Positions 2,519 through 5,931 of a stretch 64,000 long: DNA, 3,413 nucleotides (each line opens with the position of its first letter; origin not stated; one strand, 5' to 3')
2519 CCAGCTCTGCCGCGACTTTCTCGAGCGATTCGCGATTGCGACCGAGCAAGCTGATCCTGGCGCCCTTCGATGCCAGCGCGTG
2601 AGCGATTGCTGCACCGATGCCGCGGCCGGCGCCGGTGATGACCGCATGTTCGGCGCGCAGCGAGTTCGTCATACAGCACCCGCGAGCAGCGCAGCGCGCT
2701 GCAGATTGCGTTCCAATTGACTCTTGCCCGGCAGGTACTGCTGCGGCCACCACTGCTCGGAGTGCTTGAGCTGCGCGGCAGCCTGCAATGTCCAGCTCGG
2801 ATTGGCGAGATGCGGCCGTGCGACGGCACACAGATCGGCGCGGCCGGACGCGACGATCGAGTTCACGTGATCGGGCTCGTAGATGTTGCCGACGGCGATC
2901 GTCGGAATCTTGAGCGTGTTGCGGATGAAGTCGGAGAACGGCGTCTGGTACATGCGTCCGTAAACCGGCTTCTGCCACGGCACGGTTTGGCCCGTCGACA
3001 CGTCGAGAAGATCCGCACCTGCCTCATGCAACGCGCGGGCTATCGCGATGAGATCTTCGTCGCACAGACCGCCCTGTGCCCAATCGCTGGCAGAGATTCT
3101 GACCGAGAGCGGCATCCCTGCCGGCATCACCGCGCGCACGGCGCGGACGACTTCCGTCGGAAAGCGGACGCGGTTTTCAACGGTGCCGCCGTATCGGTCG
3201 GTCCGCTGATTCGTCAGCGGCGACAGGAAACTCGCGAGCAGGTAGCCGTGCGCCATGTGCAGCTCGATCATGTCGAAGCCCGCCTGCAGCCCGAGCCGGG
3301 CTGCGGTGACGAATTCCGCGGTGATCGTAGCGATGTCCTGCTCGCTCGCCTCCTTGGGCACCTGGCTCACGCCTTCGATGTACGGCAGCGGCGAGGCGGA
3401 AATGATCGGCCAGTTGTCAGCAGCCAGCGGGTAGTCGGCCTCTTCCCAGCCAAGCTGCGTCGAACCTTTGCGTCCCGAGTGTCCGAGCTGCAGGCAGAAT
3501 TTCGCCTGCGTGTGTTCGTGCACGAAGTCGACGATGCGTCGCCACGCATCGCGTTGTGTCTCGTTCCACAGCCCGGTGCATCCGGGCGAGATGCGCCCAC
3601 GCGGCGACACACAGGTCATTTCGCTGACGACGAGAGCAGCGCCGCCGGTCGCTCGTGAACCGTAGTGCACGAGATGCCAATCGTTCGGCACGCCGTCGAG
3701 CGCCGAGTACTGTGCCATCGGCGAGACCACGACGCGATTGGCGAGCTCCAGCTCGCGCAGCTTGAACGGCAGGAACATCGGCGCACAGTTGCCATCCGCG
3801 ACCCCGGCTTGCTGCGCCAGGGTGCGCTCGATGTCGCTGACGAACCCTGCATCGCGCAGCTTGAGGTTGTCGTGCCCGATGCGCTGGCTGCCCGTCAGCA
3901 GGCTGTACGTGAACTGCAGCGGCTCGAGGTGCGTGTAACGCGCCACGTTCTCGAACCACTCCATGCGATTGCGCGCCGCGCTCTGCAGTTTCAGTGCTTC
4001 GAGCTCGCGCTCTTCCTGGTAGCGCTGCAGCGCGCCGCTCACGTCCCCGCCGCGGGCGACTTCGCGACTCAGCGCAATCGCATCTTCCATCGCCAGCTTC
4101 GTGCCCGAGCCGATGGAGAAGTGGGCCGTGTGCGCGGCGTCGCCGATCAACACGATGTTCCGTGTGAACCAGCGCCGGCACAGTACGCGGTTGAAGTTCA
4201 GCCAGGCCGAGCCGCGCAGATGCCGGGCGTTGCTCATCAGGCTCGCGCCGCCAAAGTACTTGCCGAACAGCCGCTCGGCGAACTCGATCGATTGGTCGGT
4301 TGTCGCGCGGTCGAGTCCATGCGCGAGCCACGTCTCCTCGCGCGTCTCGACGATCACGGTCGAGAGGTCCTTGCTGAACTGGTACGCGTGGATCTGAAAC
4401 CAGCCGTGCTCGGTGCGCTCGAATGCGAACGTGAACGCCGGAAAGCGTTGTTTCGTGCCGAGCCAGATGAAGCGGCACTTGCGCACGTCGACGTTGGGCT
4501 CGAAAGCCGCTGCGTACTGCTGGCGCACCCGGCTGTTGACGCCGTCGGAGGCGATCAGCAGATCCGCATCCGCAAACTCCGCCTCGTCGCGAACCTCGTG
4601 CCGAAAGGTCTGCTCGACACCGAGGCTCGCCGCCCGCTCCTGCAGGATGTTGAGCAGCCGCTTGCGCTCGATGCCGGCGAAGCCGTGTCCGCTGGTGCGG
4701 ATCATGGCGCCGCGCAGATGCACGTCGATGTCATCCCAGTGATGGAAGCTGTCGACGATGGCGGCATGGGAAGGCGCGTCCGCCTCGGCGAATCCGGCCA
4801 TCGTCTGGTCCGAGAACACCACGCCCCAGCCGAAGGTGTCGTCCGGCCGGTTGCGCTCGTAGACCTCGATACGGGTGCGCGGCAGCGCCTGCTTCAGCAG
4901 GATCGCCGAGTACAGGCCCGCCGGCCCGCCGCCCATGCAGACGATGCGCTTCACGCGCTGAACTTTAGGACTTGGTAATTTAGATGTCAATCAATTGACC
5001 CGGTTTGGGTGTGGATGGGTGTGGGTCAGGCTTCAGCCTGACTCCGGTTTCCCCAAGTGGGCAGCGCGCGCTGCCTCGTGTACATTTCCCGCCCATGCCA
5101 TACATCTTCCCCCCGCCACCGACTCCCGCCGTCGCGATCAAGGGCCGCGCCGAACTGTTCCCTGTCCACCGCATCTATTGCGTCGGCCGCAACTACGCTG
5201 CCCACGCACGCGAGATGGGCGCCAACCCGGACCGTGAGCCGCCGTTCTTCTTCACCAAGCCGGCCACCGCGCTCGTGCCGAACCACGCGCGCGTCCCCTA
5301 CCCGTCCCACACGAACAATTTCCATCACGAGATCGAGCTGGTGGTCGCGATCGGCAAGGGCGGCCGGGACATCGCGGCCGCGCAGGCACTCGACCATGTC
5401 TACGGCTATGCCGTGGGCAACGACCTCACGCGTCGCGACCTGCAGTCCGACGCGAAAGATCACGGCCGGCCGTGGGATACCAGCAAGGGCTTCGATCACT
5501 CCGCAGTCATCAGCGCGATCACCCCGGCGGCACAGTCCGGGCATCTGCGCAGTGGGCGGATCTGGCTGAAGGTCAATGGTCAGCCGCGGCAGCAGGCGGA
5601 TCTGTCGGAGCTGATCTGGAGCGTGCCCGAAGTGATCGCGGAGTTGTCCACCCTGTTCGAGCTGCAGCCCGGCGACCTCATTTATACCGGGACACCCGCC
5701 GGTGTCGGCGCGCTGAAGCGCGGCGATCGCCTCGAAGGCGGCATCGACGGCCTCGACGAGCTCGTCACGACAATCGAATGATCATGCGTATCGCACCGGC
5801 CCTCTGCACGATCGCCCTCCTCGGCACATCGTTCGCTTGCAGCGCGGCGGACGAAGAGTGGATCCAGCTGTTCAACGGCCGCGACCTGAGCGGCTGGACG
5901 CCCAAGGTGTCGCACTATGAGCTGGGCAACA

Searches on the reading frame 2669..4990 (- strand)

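Call 75: search_protein_families(library=pfam, proteins=[window:2669-4990:-], max_evalue=0.00001)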
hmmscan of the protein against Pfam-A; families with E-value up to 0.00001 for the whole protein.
window:2669-4990:- (773 aa): 2 families
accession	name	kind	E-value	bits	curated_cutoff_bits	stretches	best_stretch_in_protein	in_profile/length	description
PF00724.26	Oxidored_FMN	-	5e-71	240.2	27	1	405-742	2-340/342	NADH:flavin oxidoreductase / NADH oxidase family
PF01494.25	FAD_binding_3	-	4.8e-16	59.4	22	1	18-332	6-342/349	FAD binding domain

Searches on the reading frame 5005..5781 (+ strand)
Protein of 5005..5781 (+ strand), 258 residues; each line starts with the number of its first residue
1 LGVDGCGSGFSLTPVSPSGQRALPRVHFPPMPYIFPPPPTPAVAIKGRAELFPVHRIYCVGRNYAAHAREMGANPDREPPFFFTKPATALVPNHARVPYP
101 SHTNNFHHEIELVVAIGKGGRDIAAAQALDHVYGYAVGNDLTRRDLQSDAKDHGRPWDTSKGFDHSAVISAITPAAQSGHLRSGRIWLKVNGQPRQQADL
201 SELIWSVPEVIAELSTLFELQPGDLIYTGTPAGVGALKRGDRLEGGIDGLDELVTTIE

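Call 75: search_protein_families(library=pfam, proteins=[window:5005-5781:+], max_evalue=0.00001)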
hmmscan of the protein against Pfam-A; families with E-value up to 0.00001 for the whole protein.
window:5005-5781:+ (258 aa): 1 family
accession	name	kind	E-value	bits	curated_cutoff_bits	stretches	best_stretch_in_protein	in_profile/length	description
PF01557.24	FAA_hydrolase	-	5.4e-57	193.3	23.9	1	57-257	2-213/214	Fumarylacetoacetate (FAA) hydrolase C-terminal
